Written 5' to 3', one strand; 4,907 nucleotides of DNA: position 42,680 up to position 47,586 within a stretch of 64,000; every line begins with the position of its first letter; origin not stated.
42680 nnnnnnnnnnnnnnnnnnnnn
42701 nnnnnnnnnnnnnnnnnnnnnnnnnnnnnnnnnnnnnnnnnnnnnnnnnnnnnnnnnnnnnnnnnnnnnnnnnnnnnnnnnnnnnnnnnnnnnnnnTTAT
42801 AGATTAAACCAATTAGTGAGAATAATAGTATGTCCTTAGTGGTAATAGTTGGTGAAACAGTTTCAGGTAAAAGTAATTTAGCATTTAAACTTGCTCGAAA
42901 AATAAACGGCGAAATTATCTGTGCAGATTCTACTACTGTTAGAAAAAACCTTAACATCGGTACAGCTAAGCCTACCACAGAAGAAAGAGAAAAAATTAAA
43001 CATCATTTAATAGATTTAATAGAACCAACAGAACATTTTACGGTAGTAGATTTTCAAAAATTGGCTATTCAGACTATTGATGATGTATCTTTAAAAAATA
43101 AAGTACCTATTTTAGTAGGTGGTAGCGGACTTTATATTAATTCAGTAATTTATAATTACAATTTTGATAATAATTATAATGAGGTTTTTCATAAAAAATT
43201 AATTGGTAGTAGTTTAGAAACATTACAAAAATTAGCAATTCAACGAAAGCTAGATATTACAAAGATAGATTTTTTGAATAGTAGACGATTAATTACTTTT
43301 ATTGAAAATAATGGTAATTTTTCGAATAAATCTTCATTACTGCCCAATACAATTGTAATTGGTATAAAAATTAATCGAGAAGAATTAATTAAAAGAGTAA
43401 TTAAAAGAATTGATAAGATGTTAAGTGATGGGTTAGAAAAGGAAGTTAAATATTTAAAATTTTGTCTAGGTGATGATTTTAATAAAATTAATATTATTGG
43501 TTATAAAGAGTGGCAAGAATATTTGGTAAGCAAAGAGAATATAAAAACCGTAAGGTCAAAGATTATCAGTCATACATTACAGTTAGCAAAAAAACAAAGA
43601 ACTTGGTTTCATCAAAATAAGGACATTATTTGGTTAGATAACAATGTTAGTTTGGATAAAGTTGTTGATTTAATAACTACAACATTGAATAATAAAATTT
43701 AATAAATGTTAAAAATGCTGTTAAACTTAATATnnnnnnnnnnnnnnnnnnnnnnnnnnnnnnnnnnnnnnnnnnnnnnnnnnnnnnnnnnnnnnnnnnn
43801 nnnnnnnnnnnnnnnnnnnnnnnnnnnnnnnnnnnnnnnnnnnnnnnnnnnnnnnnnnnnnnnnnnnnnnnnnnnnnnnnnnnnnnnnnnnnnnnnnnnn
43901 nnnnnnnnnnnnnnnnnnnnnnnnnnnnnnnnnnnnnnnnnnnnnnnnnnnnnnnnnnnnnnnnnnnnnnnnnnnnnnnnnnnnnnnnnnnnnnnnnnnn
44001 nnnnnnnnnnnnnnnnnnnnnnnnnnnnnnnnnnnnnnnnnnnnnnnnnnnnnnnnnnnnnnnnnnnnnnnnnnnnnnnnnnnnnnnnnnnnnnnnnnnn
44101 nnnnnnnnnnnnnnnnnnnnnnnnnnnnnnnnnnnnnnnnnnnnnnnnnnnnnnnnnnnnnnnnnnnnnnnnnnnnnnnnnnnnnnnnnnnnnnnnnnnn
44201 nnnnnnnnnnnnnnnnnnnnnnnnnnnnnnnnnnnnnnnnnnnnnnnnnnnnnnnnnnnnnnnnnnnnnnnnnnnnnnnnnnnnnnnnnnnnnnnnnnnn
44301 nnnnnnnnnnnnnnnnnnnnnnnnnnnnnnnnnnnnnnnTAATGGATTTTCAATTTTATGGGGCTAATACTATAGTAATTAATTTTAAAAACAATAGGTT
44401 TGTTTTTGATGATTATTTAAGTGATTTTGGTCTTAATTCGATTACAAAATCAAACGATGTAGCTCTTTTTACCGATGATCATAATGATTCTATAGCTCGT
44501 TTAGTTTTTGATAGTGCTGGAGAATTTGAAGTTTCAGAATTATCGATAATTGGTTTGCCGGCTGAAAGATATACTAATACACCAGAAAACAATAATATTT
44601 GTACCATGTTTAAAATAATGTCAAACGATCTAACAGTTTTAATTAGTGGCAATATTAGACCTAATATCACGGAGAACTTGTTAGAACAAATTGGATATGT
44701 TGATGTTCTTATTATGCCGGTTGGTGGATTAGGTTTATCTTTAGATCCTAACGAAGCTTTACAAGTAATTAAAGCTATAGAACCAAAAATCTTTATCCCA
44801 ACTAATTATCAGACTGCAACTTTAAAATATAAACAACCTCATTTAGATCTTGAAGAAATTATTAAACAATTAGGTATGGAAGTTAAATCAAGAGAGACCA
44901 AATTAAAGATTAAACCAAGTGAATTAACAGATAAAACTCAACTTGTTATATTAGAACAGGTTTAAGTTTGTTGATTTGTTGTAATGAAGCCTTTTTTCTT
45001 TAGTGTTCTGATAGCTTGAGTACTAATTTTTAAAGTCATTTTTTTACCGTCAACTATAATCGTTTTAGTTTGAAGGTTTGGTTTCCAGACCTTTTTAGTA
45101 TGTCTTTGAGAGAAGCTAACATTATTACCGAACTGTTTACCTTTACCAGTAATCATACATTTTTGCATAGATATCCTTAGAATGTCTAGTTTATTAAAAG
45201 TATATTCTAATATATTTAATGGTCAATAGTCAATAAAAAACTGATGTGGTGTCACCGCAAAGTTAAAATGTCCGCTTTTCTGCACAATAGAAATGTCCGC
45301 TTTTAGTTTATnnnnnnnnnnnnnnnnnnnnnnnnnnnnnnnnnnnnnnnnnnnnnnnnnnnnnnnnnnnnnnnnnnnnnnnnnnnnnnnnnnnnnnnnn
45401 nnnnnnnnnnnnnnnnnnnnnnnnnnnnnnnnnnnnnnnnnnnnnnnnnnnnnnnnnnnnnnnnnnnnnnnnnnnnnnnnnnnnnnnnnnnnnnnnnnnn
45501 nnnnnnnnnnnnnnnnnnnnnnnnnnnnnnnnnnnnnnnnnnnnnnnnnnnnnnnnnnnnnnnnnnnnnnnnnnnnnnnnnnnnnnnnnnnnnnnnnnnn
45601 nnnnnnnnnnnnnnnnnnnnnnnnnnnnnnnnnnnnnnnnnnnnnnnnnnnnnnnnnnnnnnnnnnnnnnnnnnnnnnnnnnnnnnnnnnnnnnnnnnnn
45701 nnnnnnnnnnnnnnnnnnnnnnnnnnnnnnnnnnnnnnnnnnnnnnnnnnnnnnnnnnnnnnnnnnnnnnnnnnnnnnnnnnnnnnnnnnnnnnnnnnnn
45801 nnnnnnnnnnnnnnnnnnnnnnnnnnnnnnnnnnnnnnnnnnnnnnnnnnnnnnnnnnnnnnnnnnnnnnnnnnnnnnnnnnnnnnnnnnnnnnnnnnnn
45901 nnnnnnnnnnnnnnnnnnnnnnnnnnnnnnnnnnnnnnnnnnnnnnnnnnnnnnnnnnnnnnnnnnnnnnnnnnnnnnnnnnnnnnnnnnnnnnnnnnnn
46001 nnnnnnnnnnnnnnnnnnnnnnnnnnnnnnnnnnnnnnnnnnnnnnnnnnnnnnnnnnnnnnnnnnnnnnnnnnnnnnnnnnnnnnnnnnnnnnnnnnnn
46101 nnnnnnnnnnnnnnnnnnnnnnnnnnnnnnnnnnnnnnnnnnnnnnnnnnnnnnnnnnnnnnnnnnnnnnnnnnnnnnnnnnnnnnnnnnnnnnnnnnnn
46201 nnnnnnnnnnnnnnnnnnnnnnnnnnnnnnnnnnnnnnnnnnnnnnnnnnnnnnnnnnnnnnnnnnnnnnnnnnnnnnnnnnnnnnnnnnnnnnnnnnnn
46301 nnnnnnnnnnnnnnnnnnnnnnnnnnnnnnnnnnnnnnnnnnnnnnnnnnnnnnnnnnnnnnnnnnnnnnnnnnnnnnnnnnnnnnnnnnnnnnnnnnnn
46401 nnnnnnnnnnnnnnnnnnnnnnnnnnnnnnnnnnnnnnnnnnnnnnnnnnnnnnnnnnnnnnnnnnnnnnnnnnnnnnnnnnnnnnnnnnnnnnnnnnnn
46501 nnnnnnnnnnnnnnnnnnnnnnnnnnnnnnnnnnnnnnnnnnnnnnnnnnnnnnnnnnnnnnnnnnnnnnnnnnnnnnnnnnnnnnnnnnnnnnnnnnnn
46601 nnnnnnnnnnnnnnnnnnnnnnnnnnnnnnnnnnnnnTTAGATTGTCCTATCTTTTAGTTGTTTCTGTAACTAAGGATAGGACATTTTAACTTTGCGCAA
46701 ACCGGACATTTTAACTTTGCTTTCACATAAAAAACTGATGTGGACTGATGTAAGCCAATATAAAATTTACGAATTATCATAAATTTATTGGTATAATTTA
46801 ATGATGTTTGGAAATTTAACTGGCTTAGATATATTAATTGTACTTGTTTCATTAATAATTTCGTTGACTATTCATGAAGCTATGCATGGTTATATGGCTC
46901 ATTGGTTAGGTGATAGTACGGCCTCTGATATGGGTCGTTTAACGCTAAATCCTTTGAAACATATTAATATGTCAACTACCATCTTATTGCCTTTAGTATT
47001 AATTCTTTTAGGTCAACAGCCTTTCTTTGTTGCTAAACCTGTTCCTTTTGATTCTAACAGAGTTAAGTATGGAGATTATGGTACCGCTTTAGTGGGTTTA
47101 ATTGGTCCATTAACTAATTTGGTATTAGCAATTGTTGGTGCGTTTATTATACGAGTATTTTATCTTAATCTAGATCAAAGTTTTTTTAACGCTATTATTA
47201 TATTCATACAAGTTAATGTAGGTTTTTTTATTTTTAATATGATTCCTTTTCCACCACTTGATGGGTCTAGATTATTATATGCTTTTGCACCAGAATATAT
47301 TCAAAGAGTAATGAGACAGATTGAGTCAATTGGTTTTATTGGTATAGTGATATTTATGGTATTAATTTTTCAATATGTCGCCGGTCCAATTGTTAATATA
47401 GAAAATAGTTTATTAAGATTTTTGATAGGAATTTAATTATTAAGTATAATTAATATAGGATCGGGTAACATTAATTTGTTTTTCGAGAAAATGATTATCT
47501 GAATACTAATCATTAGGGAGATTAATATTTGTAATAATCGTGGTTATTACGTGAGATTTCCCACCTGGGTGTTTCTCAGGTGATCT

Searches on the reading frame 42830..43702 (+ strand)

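Call 66: search_protein_families(library=pfam, proteins=[window:42830-43702:+], max_evalue=0.001)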
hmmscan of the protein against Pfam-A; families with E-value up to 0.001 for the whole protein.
window:42830-43702:+ (290 aa): 2 families
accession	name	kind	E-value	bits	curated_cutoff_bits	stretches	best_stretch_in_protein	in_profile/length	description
PF01715.23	IPPT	-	1e-50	173.1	23.6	1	39-262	4-242/243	IPP transferase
PF01745.22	IPT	-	5.4e-06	26.4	20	1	1-108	1-108/233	Isopentenyl transferase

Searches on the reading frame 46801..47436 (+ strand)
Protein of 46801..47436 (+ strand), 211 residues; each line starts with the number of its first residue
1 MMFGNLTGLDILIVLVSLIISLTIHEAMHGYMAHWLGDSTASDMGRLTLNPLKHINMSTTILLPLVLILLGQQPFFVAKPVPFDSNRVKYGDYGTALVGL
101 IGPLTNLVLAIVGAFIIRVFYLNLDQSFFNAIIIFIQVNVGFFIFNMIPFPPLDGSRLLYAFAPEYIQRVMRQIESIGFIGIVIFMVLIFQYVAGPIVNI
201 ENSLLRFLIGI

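Call 66: search_protein_families(library=pfam, proteins=[window:46801-47436:+], max_evalue=0.001)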
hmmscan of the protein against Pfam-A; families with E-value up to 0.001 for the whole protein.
window:46801-47436:+ (211 aa): 1 family
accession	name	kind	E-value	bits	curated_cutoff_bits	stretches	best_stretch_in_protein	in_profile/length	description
PF02163.28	Peptidase_M50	-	5.9e-09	36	27.2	1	127-187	158-220/221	Peptidase family M50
